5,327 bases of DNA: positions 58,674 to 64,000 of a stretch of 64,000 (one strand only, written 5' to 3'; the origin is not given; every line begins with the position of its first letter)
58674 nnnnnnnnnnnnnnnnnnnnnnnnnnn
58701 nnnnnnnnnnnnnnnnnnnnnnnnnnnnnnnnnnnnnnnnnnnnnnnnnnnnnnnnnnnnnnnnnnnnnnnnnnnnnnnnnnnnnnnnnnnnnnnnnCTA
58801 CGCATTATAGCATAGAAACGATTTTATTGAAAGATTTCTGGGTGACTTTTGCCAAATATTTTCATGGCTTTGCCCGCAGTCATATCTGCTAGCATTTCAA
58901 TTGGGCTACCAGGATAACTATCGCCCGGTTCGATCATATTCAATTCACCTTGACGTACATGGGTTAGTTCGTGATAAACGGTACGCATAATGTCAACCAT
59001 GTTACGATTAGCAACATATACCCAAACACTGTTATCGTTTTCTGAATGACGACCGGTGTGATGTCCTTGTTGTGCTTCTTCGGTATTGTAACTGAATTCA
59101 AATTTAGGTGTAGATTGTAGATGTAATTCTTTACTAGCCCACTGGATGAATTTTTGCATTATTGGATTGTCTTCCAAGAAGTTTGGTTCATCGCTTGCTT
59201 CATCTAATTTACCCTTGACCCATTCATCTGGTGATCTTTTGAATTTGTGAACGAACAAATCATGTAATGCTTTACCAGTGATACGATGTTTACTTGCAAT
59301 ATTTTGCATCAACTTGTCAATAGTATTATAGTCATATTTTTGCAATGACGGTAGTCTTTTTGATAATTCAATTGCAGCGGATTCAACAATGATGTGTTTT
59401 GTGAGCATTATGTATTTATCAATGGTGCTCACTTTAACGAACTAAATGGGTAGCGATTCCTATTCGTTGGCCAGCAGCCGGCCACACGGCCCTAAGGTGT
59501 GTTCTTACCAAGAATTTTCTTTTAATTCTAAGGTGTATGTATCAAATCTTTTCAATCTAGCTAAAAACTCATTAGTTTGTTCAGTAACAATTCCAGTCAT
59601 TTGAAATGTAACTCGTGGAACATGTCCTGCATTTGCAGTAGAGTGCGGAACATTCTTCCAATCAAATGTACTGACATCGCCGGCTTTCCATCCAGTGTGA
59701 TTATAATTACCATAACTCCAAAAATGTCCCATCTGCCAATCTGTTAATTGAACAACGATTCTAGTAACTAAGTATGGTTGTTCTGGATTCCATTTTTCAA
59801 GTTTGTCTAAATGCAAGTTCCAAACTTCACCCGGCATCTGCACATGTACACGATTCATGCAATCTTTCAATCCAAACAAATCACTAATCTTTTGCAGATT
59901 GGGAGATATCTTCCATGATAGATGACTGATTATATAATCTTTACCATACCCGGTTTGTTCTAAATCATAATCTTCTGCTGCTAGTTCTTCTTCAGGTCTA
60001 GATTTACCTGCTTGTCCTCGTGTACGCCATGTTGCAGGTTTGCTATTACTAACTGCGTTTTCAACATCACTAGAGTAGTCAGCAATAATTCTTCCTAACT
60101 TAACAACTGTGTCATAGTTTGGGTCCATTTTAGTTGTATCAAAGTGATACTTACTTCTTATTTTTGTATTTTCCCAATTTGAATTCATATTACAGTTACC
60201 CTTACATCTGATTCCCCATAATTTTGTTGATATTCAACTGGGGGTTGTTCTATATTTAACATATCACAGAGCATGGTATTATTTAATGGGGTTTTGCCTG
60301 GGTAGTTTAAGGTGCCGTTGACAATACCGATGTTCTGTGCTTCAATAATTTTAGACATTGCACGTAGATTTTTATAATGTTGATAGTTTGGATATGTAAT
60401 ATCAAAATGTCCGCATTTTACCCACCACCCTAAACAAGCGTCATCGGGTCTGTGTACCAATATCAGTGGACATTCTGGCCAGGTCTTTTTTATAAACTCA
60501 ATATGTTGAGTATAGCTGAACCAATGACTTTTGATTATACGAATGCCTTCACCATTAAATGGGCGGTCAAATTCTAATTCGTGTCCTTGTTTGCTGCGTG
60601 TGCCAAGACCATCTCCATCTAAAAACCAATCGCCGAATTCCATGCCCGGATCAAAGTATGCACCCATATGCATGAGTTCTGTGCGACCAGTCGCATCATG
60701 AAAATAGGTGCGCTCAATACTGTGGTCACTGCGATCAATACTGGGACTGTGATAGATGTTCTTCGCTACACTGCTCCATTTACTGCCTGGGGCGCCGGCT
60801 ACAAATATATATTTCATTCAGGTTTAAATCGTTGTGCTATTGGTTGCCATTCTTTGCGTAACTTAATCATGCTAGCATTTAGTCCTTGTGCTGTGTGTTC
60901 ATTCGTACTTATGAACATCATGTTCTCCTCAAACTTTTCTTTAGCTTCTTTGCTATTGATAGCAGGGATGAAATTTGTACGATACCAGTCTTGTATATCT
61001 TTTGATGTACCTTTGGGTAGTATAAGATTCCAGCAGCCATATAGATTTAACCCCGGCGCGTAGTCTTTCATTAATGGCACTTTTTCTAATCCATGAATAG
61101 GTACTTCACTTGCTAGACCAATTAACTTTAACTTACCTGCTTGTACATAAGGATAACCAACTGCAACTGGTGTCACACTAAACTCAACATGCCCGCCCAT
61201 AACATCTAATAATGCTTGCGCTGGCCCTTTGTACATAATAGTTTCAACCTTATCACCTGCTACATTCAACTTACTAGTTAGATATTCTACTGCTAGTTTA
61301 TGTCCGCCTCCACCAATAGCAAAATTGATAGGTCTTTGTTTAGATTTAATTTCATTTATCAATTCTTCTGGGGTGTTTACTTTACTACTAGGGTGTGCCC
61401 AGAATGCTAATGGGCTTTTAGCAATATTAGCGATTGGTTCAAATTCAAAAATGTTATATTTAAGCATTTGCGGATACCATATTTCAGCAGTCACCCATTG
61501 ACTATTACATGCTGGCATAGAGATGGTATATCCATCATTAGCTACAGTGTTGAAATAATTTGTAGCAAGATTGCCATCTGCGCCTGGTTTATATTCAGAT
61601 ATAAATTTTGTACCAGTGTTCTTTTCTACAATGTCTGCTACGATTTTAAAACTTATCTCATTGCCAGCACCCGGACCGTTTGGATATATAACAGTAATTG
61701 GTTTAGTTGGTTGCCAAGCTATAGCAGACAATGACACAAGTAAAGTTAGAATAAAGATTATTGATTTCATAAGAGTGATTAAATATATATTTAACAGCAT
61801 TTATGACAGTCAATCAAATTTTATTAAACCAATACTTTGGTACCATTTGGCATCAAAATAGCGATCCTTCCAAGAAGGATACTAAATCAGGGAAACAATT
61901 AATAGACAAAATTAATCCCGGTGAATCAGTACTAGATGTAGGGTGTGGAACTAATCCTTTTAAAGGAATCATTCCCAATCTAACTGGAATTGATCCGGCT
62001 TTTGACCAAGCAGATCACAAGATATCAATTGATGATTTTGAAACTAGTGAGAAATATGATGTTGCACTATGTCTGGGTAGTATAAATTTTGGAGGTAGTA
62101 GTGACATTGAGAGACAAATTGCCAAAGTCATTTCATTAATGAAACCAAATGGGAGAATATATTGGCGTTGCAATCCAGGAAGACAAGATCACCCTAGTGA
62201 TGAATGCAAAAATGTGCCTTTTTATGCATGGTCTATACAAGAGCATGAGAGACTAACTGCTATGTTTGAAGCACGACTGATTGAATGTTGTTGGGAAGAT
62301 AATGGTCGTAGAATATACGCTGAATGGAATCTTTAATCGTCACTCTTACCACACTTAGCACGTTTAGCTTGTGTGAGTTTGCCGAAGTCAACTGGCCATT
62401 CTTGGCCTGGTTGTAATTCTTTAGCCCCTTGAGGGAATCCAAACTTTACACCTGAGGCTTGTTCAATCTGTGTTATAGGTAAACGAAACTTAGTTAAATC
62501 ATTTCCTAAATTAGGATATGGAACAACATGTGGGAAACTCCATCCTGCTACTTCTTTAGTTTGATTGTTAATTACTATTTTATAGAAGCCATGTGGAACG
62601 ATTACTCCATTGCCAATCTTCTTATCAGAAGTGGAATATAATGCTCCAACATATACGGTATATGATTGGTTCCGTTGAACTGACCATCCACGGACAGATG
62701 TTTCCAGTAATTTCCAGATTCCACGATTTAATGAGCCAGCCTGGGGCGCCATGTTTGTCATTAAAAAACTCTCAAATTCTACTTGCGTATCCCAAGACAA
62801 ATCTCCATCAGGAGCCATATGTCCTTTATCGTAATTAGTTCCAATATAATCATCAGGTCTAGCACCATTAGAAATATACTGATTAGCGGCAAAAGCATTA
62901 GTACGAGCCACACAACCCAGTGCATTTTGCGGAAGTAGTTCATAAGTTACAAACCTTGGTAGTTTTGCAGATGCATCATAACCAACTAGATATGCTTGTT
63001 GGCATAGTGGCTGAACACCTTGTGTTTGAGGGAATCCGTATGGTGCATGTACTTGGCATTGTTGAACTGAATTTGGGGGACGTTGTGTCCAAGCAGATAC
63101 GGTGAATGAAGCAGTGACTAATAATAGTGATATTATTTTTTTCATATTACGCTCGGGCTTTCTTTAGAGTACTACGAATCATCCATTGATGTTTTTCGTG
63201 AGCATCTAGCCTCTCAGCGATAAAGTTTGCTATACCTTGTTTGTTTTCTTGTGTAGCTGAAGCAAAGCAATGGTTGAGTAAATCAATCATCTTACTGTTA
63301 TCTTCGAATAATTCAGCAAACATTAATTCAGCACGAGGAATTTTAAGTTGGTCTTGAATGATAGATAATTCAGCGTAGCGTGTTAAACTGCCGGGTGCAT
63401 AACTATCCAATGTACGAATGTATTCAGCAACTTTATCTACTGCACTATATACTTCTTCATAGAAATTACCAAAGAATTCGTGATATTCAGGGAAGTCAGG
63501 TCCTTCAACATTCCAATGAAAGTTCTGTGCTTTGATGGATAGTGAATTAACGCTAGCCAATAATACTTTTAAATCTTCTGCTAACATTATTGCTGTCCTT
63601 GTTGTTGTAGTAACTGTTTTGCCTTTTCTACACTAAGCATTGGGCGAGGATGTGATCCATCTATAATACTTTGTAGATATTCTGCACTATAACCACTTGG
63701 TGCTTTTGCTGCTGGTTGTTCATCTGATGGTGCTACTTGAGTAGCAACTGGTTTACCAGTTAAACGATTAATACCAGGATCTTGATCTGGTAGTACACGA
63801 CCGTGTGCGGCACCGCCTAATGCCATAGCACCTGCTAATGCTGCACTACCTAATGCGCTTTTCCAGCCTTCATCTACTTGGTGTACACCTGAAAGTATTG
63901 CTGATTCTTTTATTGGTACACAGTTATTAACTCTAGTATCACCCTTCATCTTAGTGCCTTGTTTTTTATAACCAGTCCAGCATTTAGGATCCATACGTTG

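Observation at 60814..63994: Auxiliary gene cluster: TctC-family periplasmic binding protein, methyltransferase, secreted DRGH nuclease and Dps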

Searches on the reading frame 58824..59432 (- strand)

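Call 3: search_protein_families(library=pfam, proteins=[window:58824-59432:-], max_evalue=0.01)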
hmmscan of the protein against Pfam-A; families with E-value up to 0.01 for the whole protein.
window:58824-59432:- (202 aa): 0 families

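Call 9: search_protein_families(library=phrogs, proteins=[window:58824-59432:-], max_evalue=0.001)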
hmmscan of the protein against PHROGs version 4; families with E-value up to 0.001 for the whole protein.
window:58824-59432:- (202 aa): 1 family
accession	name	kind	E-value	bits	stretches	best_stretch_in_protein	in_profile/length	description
phrog_10346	-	unknown function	1.8e-05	24.8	1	18-75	197-254/525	-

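Call 10: search_protein_families(library=ncbifam, proteins=[window:58824-59432:-], max_evalue=0.001)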
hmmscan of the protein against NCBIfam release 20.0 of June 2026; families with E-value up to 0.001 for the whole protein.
window:58824-59432:- (202 aa): 0 families

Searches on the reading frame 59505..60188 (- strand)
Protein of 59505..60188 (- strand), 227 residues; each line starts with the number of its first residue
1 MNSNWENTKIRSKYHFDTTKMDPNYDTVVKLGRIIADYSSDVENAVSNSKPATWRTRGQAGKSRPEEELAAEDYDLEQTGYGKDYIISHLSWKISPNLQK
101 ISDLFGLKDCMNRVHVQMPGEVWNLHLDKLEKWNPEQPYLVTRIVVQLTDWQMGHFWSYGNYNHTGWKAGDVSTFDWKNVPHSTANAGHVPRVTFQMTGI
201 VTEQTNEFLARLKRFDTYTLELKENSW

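Call 3: search_protein_families(library=pfam, proteins=[window:59505-60188:-], max_evalue=0.01)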
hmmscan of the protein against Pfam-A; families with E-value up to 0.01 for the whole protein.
window:59505-60188:- (227 aa): 0 families

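Call 9: search_protein_families(library=phrogs, proteins=[window:59505-60188:-], max_evalue=0.001)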
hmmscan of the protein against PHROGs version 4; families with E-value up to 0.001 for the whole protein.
window:59505-60188:- (227 aa): 0 families

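Call 10: search_protein_families(library=ncbifam, proteins=[window:59505-60188:-], max_evalue=0.001)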
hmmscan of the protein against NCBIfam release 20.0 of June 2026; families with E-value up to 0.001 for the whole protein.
window:59505-60188:- (227 aa): 0 families

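Call 30: search_solved_structures(query=A2, max_evalue=10, show_alignments=2)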
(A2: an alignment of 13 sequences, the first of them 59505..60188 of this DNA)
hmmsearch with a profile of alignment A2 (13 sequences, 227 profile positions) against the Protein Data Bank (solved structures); distinct sequences matched with E-value up to 10: 2.
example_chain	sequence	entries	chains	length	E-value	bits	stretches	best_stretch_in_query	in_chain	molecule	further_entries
8hcl_A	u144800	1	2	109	0.31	13.4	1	17-69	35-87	Interferon regulatory factor 10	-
1oij_C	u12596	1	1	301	0.58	12.5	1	153-198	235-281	PUTATIVE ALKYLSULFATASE ATSK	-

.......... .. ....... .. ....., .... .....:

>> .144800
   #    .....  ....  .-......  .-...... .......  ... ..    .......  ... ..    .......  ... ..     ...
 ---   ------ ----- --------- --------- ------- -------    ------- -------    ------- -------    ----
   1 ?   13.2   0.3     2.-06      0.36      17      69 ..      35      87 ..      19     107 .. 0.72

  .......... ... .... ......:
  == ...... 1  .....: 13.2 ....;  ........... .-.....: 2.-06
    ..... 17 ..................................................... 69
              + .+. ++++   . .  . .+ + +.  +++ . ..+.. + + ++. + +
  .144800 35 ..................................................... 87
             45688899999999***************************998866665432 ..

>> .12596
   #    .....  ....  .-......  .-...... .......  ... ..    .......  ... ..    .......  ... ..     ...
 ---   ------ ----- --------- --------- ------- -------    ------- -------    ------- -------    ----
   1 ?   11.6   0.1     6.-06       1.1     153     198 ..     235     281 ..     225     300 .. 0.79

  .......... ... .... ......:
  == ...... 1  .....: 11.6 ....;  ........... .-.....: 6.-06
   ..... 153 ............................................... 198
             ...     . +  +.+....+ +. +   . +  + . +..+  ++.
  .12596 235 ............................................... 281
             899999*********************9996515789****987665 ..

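Call 47: find_homologous_proteins(query=window:59505-60188:-, max_evalue=0.001)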
Query window:59505-60188:- (227 aa): 1429 proteins with E <= 0.001 among 1503 candidates; the best 120 are listed.
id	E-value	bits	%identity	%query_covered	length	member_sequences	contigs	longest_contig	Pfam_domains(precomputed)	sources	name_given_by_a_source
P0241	6.0e-152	522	98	100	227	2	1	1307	-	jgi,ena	-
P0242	1.3e-151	521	96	100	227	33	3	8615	-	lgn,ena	-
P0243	4.0e-151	519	97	100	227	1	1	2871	-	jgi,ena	jgi:hypothetical protein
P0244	9.4e-151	518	95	100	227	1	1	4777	-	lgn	-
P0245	7.4e-148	508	94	100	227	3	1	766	-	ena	-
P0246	4.9e-142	489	89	100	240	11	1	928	-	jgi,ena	-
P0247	1.9e-133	461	86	100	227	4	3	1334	-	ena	-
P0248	9.1e-128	442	80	100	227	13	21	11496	-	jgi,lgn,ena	jgi:hypothetical protein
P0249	2.0e-126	438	79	100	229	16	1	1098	-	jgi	jgi:hypothetical protein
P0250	2.0e-126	438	80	100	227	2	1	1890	-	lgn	-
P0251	5.4e-125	433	78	100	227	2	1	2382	-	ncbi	-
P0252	1.5e-118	412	75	97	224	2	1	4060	-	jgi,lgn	-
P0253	1.5e-116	406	74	100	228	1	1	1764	-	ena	-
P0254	2.1e-116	405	73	100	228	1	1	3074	-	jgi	jgi:hypothetical protein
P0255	8.8e-116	403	74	100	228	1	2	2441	-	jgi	jgi:hypothetical protein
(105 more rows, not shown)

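Call 62: predict_structure(alignment_id=A6)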
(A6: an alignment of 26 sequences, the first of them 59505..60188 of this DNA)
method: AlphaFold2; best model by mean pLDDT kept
length: 227 residues; sequences in the alignment: 26
mean_pLDDT: 67.6   pTM: 0.71
mean pLDDT of the five models: 67.6, 67.3, 67.0, 65.3, 64.6
residues with pLDDT >= 90: 54; 70-90: 55; 50-70: 47; < 50: 71
segments of 3 or more residues with pLDDT < 50: 1-25, 66-84, 124-128, 155-163, 178-185, 224-227
pLDDT, mean of each block of 10 residues (from residue 1): 40 36 55 92 86 64 51 42 58 92 93 78 51 74 87 52 65 66 48 85 93 90 47
secondary structure, 60 per line:
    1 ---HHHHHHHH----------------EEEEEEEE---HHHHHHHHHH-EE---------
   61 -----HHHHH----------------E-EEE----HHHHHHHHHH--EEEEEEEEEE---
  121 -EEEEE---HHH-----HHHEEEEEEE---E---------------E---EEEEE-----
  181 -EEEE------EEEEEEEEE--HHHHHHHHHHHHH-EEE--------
elements in order: H4-11 E28-35 H39-48 H66-70 E89-91 H96-105 E108-117 E122-126 E141-147 E171-175 E182-185 E192-200 H203-215 E217-219

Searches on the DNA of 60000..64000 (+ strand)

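Call 4: search_dna_similar(query=window:60000-64000:+, collection=phages, mode=near, max_rows=30)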
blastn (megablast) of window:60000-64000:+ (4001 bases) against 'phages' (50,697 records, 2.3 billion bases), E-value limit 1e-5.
No match.

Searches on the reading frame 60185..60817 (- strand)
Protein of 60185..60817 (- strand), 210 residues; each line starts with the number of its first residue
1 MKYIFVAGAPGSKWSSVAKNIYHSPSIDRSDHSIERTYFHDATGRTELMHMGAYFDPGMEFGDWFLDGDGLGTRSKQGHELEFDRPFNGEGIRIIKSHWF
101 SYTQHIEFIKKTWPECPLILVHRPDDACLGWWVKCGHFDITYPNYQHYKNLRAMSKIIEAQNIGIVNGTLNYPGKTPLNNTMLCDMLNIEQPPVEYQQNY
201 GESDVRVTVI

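Call 3: search_protein_families(library=pfam, proteins=[window:60185-60817:-], max_evalue=0.01)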
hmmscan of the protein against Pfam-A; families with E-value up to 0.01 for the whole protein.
window:60185-60817:- (210 aa): 0 families

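Call 9: search_protein_families(library=phrogs, proteins=[window:60185-60817:-], max_evalue=0.001)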
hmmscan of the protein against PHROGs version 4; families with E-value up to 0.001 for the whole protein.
window:60185-60817:- (210 aa): 0 families

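Call 10: search_protein_families(library=ncbifam, proteins=[window:60185-60817:-], max_evalue=0.001)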
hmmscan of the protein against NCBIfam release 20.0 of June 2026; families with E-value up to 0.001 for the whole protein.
window:60185-60817:- (210 aa): 0 families

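Call 29: search_solved_structures(query=A1, max_evalue=10, show_alignments=2)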
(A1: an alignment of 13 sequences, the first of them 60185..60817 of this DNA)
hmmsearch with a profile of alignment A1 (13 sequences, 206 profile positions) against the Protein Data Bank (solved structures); distinct sequences matched with E-value up to 10: 0.

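Call 38: find_homologous_proteins(query=window:60185-60817:-, max_evalue=0.001)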
Query window:60185-60817:- (210 aa): 3975 proteins with E <= 0.001 among 4028 candidates; the best 120 are listed.
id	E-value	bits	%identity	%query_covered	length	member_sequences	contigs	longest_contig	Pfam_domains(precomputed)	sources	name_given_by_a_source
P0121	3.6e-145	499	98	100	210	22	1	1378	-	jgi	jgi:hypothetical protein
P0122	1.0e-143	494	97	100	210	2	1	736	-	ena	-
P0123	5.8e-134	462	93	100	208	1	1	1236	-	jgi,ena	jgi:hypothetical protein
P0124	3.5e-133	460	92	100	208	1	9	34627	-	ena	-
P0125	2.5e-132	457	91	100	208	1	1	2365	-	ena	-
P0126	7.4e-132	456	88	100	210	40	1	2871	-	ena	-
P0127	8.0e-130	449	89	100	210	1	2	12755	-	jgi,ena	jgi:hypothetical protein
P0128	1.1e-129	448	88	100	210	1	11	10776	-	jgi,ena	-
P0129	4.9e-129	446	89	100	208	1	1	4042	-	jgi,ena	jgi:hypothetical protein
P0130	5.9e-127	440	85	100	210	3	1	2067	-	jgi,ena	jgi:hypothetical protein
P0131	7.8e-127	439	86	100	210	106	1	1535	-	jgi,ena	jgi:hypothetical protein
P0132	9.4e-125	432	84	100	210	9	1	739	-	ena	-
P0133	1.1e-123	429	82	100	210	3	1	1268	-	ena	-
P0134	5.3e-123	427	85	100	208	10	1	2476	-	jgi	-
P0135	5.6e-123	427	82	100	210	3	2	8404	-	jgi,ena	-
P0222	6.0e-91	322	67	100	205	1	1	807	PF13469.13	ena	-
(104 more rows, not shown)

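Call 41: search_protein_families(library=pfam, alignment_id=A4, max_evalue=1)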
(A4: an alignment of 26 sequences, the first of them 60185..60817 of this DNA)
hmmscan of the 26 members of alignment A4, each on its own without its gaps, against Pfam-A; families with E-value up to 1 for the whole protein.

A. member 1, window:60185-60817:- (210 aa): 1 family
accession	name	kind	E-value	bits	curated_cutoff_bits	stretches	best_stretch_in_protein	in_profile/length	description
PF13469.12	Sulfotransfer_3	-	0.06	14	27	1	63-131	102-141/216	Sulfotransferase family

B. families by the number of members that match (of 26 scanned): 3 families
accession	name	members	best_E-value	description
PF13469.12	Sulfotransfer_3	12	2.2e-05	Sulfotransferase family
PF20456.3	DUF6709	1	0.064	Family of unknown function (DUF6709)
PF14280.11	DUF4365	1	0.22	Domain of unknown function (DUF4365)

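Call 45: predict_structure(alignment_id=A4)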
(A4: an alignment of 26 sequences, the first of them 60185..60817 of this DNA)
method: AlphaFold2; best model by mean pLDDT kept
length: 210 residues; sequences in the alignment: 26
mean_pLDDT: 80.6   pTM: 0.83
mean pLDDT of the five models: 80.6, 77.8, 72.5, 71.6, 47.4
residues with pLDDT >= 90: 84; 70-90: 77; 50-70: 41; < 50: 8
segments of 3 or more residues with pLDDT < 50: 137-142
pLDDT, mean of each block of 10 residues (from residue 1): 92 83 92 74 68 64 59 86 88 91 94 96 71 50 55 80 94 93 95 84 85
secondary structure, 60 per line:
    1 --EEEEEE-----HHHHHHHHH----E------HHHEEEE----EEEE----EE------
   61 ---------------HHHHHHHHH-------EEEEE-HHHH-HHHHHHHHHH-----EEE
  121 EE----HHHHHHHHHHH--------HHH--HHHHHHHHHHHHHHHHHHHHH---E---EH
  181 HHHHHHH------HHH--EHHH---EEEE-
elements in order: E3-8 H14-22 E37-40 E45-48 H76-84 E92-96 H98-101 H103-112 E118-122 H127-137 H151-171 H180-187 E206-209

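Call 95: search_dna_similar(query=window:60185-60817:-, collection=phages, mode=protein, max_rows=15, max_evalue=0.001)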
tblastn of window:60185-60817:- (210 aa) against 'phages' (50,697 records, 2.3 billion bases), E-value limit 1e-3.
Records with a match: 2; places in all: 3; records where one place covers at least 80% of the query: 0.
Best place of each record, by identity: <60% 2.
By first word of the organism name: Marine 2.
By host as written in the record: - 2.
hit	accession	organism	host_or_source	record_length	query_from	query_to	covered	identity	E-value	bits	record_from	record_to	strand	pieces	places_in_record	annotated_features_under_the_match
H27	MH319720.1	Marine virus AG-345-D19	single cell amplified by WGA-X; seawater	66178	4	167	78%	32.4%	1e-16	83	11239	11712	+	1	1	record has no annotation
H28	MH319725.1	Marine virus AG-345-D19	single cell amplified by WGA-X; seawater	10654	2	146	69%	32.2%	6e-6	52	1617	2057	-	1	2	record has no annotation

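Call 97: get_annotated_region(hit=H27, flank=5000)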
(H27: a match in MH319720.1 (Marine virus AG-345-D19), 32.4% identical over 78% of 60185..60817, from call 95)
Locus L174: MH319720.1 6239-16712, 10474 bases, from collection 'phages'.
description: Marine virus AG-345-D19 Ga0172267_101 genomic sequence.
organism: Marine virus AG-345-D19 (NCBI taxid 2162683)
taxonomy: Viruses; Duplodnaviria; Heunggongvirae; Uroviricota; Caudoviricetes
host: -; source: single cell amplified by WGA-X; seawater; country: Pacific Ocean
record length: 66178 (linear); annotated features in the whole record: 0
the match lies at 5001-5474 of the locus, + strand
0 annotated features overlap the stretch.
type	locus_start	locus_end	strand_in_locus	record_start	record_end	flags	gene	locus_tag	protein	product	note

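Call 98: get_annotated_region(hit=H28, flank=5000)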
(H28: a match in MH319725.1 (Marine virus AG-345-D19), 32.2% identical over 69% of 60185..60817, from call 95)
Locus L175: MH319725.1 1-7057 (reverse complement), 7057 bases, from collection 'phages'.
description: Marine virus AG-345-D19 Ga0172267_106 genomic sequence.
organism: Marine virus AG-345-D19 (NCBI taxid 2162683)
taxonomy: Viruses; Duplodnaviria; Heunggongvirae; Uroviricota; Caudoviricetes
host: -; source: single cell amplified by WGA-X; seawater; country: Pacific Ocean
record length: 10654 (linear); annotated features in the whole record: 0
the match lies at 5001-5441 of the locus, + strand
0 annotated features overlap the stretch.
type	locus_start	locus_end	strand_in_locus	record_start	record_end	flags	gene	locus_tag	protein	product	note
